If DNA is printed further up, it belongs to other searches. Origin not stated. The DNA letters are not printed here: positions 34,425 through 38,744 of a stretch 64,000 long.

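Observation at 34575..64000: A single reading frame of at least 9,808 codons that the supplied ORF track does not show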

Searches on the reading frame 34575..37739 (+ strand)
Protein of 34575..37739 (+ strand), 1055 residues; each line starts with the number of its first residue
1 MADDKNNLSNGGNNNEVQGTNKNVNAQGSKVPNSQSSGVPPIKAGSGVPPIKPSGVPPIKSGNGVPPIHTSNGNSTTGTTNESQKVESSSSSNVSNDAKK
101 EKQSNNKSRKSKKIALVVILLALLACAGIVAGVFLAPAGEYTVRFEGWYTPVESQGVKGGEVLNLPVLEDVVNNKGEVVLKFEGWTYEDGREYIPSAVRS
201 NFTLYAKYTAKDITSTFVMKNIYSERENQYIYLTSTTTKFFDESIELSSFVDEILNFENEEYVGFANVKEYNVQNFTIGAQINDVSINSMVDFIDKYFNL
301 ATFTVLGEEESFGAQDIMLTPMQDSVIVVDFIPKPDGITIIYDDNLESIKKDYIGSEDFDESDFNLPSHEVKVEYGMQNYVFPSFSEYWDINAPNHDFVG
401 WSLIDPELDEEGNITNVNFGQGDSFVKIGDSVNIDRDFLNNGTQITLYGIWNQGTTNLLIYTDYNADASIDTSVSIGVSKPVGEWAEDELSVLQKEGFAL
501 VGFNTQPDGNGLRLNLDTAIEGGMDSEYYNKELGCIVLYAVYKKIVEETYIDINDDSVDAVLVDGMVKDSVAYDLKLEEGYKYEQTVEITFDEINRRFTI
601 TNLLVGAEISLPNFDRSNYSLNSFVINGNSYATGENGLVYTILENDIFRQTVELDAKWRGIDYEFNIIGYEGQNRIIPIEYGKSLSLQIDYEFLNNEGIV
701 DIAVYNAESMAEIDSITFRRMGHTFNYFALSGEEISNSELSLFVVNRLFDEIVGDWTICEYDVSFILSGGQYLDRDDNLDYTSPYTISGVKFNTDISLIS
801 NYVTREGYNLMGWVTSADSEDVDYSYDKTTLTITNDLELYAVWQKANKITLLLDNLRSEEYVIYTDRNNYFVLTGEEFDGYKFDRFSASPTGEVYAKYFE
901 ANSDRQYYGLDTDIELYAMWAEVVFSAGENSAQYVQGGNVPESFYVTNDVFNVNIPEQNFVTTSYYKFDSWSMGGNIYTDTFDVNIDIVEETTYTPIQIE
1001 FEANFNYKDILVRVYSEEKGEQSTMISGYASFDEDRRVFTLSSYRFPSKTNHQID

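Call 24: search_protein_families(library=pfam, max_evalue=0.1, proteins=[window:34575-37574:+])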
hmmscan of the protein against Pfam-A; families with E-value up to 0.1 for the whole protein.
window:34575-37574:+ (1000 aa): 1 family
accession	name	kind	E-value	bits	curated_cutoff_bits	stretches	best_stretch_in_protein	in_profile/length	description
PF09479.16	Flg_new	-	8.5e-06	26.2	27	1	761-842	1-65/65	Listeria-Bacteroides repeat domain (List_Bact_rpt)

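Call 25: search_protein_families(library=ncbifam, max_evalue=0.01, proteins=[window:34575-37574:+])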
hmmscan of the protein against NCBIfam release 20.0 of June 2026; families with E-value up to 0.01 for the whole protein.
window:34575-37574:+ (1000 aa): 2 families
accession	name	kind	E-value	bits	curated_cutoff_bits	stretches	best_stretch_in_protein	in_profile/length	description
TIGR02543.1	List_Bact_rpt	repeat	0.00017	21.8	20.95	0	804-845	2-42/44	TIGR02543 family repeat protein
TIGR03927.1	T7SS_EssA_Firm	equivalog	0.0078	16.1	32.45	0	74-130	87-143/151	type VII secretion protein EssA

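Call 51: list_cluster_members(proteins=[window:34575-37739:+, window:34575-42827:+])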
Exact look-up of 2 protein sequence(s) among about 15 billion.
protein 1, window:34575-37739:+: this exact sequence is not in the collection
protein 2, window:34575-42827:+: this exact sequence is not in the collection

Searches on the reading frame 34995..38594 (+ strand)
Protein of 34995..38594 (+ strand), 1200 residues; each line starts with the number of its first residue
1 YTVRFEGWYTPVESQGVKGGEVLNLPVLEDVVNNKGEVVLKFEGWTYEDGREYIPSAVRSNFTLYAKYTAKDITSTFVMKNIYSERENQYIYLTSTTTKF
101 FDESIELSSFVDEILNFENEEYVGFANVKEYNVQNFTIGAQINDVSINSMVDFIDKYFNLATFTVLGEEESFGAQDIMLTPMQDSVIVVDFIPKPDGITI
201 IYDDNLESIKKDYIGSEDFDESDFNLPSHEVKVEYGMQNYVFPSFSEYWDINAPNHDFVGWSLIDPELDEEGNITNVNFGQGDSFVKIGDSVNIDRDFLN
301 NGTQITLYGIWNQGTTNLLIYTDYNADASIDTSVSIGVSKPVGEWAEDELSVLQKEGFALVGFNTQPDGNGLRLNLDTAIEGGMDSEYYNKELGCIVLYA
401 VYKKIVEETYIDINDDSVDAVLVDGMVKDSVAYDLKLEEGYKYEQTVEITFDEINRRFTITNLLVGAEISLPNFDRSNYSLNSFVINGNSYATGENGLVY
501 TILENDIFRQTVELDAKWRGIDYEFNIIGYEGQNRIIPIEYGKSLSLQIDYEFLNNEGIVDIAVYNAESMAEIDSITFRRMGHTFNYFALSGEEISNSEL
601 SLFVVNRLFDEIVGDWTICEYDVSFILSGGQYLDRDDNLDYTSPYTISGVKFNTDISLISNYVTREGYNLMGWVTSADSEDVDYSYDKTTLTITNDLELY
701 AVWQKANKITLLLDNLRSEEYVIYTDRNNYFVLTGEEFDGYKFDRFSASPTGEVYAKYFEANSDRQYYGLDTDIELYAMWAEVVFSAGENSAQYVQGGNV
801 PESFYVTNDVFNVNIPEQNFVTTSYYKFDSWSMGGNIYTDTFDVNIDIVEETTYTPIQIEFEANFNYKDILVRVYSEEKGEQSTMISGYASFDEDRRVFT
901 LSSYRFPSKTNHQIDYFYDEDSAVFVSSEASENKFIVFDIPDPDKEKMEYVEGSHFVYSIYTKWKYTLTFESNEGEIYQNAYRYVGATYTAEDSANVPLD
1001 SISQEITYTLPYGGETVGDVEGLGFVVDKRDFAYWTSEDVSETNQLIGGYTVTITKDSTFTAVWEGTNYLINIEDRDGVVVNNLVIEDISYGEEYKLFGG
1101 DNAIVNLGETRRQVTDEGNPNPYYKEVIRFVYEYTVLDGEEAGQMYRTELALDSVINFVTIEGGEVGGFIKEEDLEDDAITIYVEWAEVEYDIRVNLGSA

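Call 31: search_protein_representatives(protein=window:34995-38594:+)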
Query: 1200 residues. Proteins with E-value up to 0.001 (for the whole library): 621; up to 1e-10: 123; up to 1e-30: 15. The best 150 are listed.
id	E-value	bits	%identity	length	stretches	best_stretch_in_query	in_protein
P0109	3.7e-153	528.2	36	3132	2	11-1198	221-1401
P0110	5.9e-118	411.7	31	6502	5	9-1198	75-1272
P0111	7.6e-99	348.4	34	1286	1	15-926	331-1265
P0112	7.6e-93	328.5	35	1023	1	353-1198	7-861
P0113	3.5e-92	326.3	32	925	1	1-806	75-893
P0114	8.8e-88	311.7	31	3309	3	1-1081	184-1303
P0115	3.0e-87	309.9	31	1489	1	7-1197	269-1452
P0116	1.7e-81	290.9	31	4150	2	17-1078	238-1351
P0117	7.8e-62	225.8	29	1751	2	382-1073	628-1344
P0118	1.7e-58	214.7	34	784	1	7-437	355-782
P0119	6.5e-56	206.2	30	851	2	26-417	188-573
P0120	1.7e-41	158.4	30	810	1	5-590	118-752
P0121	6.5e-40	153.2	32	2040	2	590-1197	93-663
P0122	3.5e-39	150.8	33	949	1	582-1089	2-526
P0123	2.1e-32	128.3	71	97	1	305-391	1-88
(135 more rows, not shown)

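Call 53: find_encoding_contigs(protein=P0109, flank=10000, max_places=3)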
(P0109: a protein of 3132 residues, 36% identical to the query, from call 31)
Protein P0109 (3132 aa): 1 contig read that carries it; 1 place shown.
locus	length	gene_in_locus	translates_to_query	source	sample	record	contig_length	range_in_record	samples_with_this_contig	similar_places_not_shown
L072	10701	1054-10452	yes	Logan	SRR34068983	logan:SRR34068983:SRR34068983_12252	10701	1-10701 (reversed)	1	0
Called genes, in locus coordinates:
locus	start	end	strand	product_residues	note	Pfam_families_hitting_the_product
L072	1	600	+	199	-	?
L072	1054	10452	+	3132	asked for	PF09479:Flg_new (weak)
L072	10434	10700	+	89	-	?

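Call 54: find_encoding_contigs(protein=P0116, flank=10000, max_places=3)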
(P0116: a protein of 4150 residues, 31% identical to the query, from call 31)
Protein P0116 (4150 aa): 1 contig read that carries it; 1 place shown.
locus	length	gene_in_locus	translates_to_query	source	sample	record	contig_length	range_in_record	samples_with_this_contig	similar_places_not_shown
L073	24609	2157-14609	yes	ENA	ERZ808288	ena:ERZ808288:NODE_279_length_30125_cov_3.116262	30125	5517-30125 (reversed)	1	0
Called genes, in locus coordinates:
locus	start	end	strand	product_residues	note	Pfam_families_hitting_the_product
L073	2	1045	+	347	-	?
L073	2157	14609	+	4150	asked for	PF09479:Flg_new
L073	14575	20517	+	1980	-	PF02415:Chlam_PMP (faint)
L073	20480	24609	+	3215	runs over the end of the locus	?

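Call 55: predict_structure(alignment_id=A2)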
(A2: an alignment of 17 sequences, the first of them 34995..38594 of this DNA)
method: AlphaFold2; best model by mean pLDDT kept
length: 1200 residues; sequences in the alignment: 17
mean_pLDDT: 78.6   pTM: 0.35
mean pLDDT of the five models: 78.6, 76.3, 76.1, 75.3, 74.0
residues with pLDDT >= 90: 127; 70-90: 828; 50-70: 203; < 50: 42
segments of 3 or more residues with pLDDT < 50: 759-765, 848-855, 929-933, 1020-1023, 1160-1167, 1197-1200
pLDDT, mean of each block of 10 residues (from residue 1): 78 80 84 83 87 85 88 93 80 93 89 90 89 89 89 91 88 89 91 87 88 70 83 88 85 78 88 83 80 88 89 83 69 79 83 84 87 87 82 86 90 72 67 84 87 85 90 69 81 67 86 84 82 79 86 85 88 88 86 82 79 86 85 81 85 85 83 83 83 87 84 72 78 68 64 54 51 71 74 66 68 75 77 79 61 55 79 78 73 76 79 84 70 67 66 72 87 61 77 65 80 64 60 78 70 84 80 73 70 70 62 67 79 78 81 68 49 75 83 51
secondary structure, 60 per line:
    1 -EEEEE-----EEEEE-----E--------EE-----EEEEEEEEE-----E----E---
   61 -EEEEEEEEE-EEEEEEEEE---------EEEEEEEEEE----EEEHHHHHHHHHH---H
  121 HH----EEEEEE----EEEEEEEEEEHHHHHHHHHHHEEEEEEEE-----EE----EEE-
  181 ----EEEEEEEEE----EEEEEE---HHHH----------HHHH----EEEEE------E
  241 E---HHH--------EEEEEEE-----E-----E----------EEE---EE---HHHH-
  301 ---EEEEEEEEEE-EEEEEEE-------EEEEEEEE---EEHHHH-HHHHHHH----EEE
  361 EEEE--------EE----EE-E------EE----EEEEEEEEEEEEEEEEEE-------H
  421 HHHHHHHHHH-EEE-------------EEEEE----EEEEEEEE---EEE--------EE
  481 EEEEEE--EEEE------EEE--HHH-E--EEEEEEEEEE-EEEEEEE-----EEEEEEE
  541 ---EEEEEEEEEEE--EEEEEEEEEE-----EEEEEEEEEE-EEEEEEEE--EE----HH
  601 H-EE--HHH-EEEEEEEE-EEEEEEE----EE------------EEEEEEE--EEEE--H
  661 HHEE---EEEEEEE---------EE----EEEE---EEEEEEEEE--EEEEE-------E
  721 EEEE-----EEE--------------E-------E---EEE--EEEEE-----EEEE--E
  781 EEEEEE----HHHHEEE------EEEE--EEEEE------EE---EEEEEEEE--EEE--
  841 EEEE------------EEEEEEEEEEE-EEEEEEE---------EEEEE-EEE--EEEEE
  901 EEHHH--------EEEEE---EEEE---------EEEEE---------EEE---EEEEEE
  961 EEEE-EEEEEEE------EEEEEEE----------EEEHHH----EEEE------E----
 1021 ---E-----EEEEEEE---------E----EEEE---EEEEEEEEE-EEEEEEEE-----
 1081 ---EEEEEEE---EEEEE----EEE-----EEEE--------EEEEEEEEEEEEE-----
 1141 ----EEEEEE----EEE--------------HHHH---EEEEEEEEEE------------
elements in order (helices of 4 or more, strands of 3 or more residues): E2-6 E12-16 E38-46 E62-70 E72-80 E90-99 E104-106 H107-116 E127-132 E137-146 H147-157 E158-165 E177-179 E185-193 E198-203 H207-210 H221-224 E229-233 E256-262 E285-287 H296-299 E304-313 E315-321 E329-336 H342-345 H347-353 E358-364 E395-412 H420-430 E432-434 E448-452 E457-464 E468-470 E479-486 E489-492 E499-501 E511-520 E522-528 E534-540 E544-554 E557-566 E572-581 E583-590 E611-618 E620-626 E645-651 E654-657 E668-674 E690-693 E697-705 E708-712 E720-724 E730-732 E759-761 E764-768 E774-777 E780-786 H791-794 E795-797 E804-807 E810-814 E826-833 E836-838 E841-844 E857-867 E869-875 E885-889 E891-893 E896-902 E914-918 E922-925 E935-939 E949-951 E955-964 E966-972 E979-985 E996-998 E1006-1009 E1030-1036 E1051-1054 E1058-1066 E1068-1075 E1084-1090 E1094-1098 E1103-1105 E1111-1114 E1123-1135 E1145-1150 E1155-1157 H1172-1175 E1179-1188

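Call 58: fold_search(model_id=the predicted structure, library=pdb)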
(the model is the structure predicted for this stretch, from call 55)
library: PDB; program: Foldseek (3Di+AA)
matches with E <= 10: 788; with E <= 0.001: 7
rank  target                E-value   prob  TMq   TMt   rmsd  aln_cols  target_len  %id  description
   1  7yl4_A                1.4e-05  0.82  0.06  0.12  27.5       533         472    9  Cell surface protein YwfG protein (apo form) (released 2023-06-07)
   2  9a9w_O                2.0e-05  0.75  0.08  0.09  24.2       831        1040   10  USP7 bound to a nucleosome/p53 complex (released 2025-08-06)
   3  5c56_A                6.1e-05  0.95  0.09  0.16  23.8       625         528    9  Crystal structure of USP7/HAUSP in complex with ICP0 (released 2015-07-08)
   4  7yl6_B                5.3e-04  0.77  0.06  0.15  19.7       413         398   12  Cell surface protein YwfG protein complexed with alpha-1,2-mannobiose (released 2023-06-07)
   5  7eb9_A                5.8e-04  0.97  0.07  0.21  20.5       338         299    7  The structure of the A20-binding inhibitor of NF-kB 1 in complex with tetra-ubiquitin (released 2021-07-21)
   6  7yui_A                6.4e-04  0.97  0.08  0.21  18.6       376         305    9  Crystal structure of HOIL-1L(195-423) in complex with the linear tetra-ubiquitin (released 2023-08-30)
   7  7yl4_B                9.5e-04  0.63  0.06  0.13  20.7       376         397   10  Cell surface protein YwfG protein (apo form) (released 2023-06-07)
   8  7yl5_B                2.0e-03  0.89  0.06  0.15  15.8       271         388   11  Cell surface protein YwfG protein complexed with mannose (released 2023-06-07)
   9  5c6d_A                3.3e-03  0.77  0.07  0.20  21.6       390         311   10  Crystal structure of USP7 in complex with UHRF1 (released 2015-09-09)
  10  7vcr_A                4.2e-03  0.28  0.07  0.13  29.9       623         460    8  Crystal Structure of PitA fragment from pilus islet-2 of Streptococcus oralis (released 2022-06-01)
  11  4a09_A                6.2e-03  0.06  0.06  0.06  43.0      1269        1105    8  Structure of hsDDB1-drDDB2 bound to a 15 bp CPD-duplex (purine at D-1 position) at 3.1 A resolution (CPD 2) (released 2011-11-30)
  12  4m00_A                7.5e-03  0.15  0.06  0.11  26.0       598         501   10  Crystal structure of the ligand binding region of staphylococcal adhesion SraP (released 2014-06-18)
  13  7vcr_B                9.6e-03  0.28  0.07  0.14  26.9       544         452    7  Crystal Structure of PitA fragment from pilus islet-2 of Streptococcus oralis (released 2022-06-01)
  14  6mfs                  1.0e-02  0.90  0.07  0.18  13.4       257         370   12  Mouse talin1 residues 1-138 fused to residues 169-400 in complex with phosphatidylinositol 4,5-bisphosphate (PIP2) (released 2018-09-26)
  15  7kpj_E                1.1e-02  0.60  0.07  0.22  14.9       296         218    9  Crystal structure of Ruminococcus gnavus immunoglobulin binding protein in complex with 338E6 Fab (released 2022-01-19)
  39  2y5p_D                9.7e-02  1.00  0.05  0.75   2.9        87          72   22  B-repeat of Listeria monocytogenes InlB (internalin B) (released 2011-02-23)
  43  2y5p_A                1.3e-01  1.00  0.05  0.75   2.7        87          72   22  B-repeat of Listeria monocytogenes InlB (internalin B) (released 2011-02-23)
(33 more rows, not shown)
